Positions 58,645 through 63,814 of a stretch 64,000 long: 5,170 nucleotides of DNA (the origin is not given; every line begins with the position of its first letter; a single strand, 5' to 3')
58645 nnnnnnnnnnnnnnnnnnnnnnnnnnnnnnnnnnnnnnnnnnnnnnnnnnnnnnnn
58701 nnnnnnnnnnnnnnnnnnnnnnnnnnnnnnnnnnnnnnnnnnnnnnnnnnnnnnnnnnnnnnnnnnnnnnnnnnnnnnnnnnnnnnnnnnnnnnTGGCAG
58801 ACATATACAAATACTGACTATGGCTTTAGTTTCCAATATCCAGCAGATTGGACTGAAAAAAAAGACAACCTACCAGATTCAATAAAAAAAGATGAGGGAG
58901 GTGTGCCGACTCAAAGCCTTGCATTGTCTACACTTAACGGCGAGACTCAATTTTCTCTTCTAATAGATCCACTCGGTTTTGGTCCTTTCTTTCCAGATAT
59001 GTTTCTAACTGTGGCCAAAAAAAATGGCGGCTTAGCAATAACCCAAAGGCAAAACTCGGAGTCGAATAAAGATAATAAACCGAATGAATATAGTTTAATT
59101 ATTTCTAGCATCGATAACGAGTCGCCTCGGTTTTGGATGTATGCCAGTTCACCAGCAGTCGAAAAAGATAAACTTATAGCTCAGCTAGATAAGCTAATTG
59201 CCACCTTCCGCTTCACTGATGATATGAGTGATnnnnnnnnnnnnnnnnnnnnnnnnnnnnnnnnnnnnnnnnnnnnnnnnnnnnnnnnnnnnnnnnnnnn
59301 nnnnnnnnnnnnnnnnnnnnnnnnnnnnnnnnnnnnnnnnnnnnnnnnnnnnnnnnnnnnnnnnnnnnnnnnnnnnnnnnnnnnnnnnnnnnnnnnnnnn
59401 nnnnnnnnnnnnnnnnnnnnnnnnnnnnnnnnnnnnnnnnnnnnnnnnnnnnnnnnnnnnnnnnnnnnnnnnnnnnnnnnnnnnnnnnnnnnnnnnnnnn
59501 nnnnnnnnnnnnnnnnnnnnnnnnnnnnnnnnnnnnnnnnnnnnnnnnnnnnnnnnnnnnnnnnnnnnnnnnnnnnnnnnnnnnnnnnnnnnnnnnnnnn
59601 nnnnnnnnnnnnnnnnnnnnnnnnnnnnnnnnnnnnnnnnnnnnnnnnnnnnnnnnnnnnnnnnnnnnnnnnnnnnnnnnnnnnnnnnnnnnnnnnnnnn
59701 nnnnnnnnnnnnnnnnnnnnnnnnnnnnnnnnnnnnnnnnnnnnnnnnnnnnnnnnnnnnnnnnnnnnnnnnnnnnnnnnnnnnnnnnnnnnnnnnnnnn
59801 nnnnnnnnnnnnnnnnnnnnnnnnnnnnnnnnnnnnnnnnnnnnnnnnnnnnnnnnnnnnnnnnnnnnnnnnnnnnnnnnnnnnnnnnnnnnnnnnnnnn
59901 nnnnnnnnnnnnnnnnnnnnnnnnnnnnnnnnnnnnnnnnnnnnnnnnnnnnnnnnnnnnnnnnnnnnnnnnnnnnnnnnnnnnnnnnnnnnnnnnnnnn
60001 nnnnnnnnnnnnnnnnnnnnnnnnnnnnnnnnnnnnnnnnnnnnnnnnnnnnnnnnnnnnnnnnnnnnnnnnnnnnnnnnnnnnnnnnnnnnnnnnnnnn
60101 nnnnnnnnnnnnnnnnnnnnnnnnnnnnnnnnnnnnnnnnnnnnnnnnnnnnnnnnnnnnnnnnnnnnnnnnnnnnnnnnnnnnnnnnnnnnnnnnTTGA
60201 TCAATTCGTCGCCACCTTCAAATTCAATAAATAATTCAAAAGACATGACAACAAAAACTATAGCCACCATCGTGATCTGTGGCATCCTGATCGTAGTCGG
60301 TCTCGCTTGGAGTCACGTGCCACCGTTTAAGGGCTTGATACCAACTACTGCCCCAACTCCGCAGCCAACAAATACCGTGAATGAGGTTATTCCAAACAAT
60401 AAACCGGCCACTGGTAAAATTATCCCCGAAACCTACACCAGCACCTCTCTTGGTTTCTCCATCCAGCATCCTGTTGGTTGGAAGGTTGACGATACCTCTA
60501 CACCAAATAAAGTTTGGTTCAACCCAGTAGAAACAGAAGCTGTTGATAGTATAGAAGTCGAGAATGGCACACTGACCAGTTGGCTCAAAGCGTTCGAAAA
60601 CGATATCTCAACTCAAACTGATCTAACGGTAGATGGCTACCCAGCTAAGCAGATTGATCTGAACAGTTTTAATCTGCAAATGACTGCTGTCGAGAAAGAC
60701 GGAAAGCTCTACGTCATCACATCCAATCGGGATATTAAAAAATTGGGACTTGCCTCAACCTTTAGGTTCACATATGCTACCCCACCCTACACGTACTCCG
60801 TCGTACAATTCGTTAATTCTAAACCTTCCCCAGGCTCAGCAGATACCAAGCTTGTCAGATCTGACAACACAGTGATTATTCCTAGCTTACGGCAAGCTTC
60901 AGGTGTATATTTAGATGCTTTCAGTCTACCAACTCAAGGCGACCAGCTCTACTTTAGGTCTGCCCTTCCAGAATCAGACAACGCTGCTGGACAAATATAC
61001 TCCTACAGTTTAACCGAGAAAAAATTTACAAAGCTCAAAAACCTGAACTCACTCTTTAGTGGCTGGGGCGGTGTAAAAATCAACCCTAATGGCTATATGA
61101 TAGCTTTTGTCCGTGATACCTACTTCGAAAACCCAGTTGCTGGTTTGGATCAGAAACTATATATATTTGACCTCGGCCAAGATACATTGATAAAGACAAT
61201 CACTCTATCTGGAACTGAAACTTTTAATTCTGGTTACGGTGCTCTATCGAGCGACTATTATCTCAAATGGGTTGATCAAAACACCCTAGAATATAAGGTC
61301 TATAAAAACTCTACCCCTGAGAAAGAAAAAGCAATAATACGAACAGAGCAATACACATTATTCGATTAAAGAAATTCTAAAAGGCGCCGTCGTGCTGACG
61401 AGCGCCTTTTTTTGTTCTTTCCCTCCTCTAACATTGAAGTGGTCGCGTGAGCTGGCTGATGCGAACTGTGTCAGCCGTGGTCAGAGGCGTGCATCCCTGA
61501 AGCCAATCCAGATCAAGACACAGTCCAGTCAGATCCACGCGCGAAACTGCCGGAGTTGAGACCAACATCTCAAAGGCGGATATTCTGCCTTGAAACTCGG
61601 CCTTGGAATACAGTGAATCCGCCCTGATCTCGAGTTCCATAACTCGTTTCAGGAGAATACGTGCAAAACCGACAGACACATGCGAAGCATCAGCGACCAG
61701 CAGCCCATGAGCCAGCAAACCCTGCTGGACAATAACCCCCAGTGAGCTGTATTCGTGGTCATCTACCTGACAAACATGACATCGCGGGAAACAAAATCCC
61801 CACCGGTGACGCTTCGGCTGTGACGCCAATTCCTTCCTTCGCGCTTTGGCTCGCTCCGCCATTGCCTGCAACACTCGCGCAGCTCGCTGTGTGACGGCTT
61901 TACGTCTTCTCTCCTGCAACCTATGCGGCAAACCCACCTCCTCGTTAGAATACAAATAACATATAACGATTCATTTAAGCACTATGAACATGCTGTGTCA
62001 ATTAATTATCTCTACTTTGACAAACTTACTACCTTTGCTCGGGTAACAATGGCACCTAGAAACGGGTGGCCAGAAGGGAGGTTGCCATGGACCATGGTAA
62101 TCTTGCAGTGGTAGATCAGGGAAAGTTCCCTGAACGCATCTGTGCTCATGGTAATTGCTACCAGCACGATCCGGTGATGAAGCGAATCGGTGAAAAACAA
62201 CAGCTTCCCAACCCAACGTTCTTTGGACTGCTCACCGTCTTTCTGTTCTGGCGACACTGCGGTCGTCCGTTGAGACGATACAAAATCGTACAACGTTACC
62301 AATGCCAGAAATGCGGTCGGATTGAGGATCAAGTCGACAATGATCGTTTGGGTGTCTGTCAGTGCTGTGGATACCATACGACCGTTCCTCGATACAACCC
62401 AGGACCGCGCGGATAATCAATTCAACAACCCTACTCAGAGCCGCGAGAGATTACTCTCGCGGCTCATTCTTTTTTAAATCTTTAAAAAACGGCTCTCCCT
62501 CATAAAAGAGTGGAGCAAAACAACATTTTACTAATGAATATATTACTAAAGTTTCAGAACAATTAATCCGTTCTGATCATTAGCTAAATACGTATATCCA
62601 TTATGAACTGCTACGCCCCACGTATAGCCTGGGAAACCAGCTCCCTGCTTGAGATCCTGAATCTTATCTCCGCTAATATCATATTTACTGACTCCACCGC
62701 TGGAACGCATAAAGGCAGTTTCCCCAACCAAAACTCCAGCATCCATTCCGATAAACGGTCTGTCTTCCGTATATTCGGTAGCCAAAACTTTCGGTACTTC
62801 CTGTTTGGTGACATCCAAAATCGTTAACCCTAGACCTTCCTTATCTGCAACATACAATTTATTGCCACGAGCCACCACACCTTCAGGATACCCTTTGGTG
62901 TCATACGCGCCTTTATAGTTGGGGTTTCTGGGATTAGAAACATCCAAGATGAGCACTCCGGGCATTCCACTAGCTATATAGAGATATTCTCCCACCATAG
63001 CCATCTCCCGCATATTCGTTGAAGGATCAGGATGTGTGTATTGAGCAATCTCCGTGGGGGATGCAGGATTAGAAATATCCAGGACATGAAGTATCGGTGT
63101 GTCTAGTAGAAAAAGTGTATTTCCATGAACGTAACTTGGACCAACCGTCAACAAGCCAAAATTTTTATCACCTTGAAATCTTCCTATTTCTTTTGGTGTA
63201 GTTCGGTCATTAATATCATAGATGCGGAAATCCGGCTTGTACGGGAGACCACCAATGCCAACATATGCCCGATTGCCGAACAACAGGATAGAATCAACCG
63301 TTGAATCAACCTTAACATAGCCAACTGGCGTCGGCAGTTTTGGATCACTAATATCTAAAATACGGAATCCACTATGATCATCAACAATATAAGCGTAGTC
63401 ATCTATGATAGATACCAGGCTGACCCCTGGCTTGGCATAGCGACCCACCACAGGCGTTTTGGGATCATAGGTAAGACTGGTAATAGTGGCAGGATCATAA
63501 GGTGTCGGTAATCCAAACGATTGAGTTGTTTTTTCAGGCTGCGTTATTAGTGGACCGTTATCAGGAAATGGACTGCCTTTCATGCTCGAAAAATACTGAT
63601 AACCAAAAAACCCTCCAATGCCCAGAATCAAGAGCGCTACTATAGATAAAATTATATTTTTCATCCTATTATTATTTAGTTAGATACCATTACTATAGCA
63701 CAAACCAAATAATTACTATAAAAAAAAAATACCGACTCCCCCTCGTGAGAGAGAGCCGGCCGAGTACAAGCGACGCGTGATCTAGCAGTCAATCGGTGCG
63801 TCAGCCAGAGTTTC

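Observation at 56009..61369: Array of four paralogous secreted module proteins with nucleotide-conserved module junctions and recent duplication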

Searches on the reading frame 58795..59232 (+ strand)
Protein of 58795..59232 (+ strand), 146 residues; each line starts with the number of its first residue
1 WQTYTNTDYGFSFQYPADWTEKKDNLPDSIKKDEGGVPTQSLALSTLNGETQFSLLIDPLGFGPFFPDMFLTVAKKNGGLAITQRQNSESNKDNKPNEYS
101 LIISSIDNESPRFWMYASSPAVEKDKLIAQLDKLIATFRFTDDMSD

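Call 44: search_protein_representatives(alignment_id=A1)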
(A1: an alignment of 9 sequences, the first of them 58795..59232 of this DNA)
Query: 9 sequences, 169 profile positions. Proteins with E-value up to 0.001 (for the whole library): 14929; up to 1e-10: 1696; up to 1e-30: 9. The best 150 are listed.
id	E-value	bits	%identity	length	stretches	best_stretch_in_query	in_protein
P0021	6.7e-117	404.1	-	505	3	1-169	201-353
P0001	9.6e-114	393.8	-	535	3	1-165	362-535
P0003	1.0e-90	318.9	-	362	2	1-169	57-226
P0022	1.3e-60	220.9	-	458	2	1-169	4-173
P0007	1.2e-48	182.0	-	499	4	1-165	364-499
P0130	1.8e-38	148.9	-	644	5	1-165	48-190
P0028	5.0e-36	140.9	-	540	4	1-165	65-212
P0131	5.7e-31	124.5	-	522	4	2-165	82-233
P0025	8.4e-31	123.9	-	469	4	1-165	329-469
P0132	1.4e-30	123.2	-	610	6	1-165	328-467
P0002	4.5e-30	121.6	-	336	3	1-165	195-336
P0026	5.7e-30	121.2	-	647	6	1-169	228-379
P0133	2.5e-29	119.2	-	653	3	2-165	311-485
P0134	3.8e-28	115.3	-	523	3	1-166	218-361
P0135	8.1e-28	114.2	-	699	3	1-165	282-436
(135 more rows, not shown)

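Call 82: search_solved_structures(query=A1, max_evalue=1)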
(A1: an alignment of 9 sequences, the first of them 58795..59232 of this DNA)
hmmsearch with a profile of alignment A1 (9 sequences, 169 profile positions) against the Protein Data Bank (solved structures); distinct sequences matched with E-value up to 1: 3.
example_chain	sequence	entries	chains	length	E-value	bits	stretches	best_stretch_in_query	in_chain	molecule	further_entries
5flv_A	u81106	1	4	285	0.12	16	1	43-133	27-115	HOMEOBOX PROTEIN NKX-2.5, T-BOX TRANSCRIPTION FACTOR TBX5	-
2xb3_A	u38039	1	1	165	0.18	15.4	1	2-39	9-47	PSBP PROTEIN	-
2lnj_A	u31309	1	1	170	0.67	13.6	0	2-55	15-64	Putative uncharacterized protein sll1418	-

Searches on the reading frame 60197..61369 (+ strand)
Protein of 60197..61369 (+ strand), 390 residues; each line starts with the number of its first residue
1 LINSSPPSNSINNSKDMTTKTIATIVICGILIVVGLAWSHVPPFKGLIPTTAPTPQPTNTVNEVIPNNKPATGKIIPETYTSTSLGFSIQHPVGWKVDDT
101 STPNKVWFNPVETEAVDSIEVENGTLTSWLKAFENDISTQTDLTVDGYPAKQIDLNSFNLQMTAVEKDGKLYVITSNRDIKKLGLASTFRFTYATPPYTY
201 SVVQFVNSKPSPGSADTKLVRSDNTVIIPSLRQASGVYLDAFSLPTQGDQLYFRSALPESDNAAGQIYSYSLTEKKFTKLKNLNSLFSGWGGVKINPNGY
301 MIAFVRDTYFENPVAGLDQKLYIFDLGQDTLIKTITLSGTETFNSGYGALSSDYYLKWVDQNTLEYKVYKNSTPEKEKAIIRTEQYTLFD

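Call 3: search_protein_families(library=pfam, proteins=[window:60197-61369:+], max_evalue=1)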
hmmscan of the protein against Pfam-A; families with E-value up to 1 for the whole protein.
window:60197-61369:+ (390 aa): 2 families
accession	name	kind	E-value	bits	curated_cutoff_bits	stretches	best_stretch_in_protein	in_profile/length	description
PF18933.6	PsbP_2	-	0.0046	17.4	27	1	54-176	21-163/184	PsbP-like protein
PF17628.7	IncD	-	0.1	12.8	27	1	7-41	27-61/141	Inclusion membrane protein D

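Call 71: search_protein_families(library=pfam, proteins=[window:60245-61366:+], max_evalue=0.01)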
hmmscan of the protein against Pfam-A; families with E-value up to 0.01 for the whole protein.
window:60245-61366:+ (374 aa): 1 family
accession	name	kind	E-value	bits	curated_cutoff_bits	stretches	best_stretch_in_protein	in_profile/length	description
PF18933.6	PsbP_2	-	0.004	17.6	27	1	38-160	21-163/184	PsbP-like protein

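Call 81: search_protein_families(library=ncbifam, proteins=[window:60245-61366:+], max_evalue=0.01)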
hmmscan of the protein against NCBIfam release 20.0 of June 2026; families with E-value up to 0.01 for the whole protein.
window:60245-61366:+ (374 aa): 0 families

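Call 83: find_homologous_proteins(query=window:60245-61366:+, max_evalue=0.001)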
Query window:60245-61366:+ (374 aa): 5 proteins with E <= 0.001 among 2425 candidates.
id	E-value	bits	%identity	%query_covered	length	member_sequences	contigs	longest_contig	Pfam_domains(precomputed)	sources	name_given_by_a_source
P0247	6.5e-248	840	100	100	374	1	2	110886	-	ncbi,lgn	-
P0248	3.6e-217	738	88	99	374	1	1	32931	-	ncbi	-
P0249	5.1e-66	241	45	83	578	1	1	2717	-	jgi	-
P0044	2.9e-39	153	65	31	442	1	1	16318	-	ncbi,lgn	-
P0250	2.6e-38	150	57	38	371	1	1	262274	-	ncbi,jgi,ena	ncbi:MAG: hypothetical protein WC528_03770 [Patescibacteria group bacterium]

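Call 93: predict_structure(alignment_id=A3)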
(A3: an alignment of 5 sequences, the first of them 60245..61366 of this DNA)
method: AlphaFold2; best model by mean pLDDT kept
length: 374 residues; sequences in the alignment: 5
mean_pLDDT: 58.1   pTM: 0.39
mean pLDDT of the five models: 58.1, 56.8, 55.8, 54.0, 49.7
residues with pLDDT >= 90: 0; 70-90: 137; 50-70: 92; < 50: 145
segments of 3 or more residues with pLDDT < 50: 1-8, 10-58, 96-99, 178-223, 242-246, 272-274, 296-301, 323-336, 356-361
pLDDT, mean of each block of 10 residues (from residue 1): 40 43 32 25 22 37 76 76 68 58 77 87 82 82 79 81 60 63 33 34 43 38 51 62 52 62 63 60 75 47 71 75 44 51 79 52 67 71
secondary structure, 60 per line:
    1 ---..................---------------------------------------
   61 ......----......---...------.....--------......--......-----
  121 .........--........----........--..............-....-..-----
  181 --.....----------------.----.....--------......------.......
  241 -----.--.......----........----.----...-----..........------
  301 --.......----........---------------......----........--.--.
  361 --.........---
elements in order: H4-21 E61-66 E71-76 E80-82 E89-93 E102-107 H110-115 E121-129 E132-139 E144-151 E154-161 H162-167 H169-172 E183-187 E209-213 E222-227 E234-240 E249-255 E260-267 E277-279 E285-291 E303-309 E314-321 E337-342 E347-354 E363-371

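Call 96: search_protein_families(library=padloc, proteins=[window:60245-61366:+], max_evalue=0.01)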
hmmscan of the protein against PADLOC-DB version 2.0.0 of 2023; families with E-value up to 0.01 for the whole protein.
window:60245-61366:+ (374 aa): 0 families

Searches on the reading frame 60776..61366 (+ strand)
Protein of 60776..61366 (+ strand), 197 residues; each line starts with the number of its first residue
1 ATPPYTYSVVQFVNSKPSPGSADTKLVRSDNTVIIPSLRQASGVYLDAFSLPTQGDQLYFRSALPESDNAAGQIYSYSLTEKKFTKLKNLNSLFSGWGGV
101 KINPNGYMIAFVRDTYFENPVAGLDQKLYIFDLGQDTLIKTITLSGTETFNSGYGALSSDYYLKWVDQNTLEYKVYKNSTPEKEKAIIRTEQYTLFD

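Call 37: search_protein_families(library=pfam, proteins=[window:60776-61366:+], max_evalue=0.001)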
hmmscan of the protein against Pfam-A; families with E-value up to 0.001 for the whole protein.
window:60776-61366:+ (197 aa): 0 families

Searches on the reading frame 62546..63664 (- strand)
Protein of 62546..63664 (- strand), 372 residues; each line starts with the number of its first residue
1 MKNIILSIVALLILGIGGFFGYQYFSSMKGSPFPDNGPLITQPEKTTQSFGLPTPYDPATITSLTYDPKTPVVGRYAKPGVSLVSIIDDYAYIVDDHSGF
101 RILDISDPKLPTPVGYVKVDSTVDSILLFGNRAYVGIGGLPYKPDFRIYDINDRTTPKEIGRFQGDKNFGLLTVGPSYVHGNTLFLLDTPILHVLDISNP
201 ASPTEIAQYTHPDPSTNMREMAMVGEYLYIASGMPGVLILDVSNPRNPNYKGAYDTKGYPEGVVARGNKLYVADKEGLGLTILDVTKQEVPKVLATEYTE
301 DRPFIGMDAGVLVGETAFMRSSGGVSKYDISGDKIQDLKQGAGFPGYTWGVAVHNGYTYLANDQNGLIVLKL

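Call 37: search_protein_families(library=pfam, proteins=[window:62546-63664:-], max_evalue=0.001)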
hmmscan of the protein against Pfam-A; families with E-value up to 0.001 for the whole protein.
window:62546-63664:- (372 aa): 2 families
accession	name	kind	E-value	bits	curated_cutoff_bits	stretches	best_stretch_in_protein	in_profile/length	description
PF08309.17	LVIVD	-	1.8e-31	107.6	20.2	2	221-256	7-42/42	LVIVD repeat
PF09826.15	Beta_propel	-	0.00048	19.5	22.4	0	90-232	23-129/495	Beta propeller domain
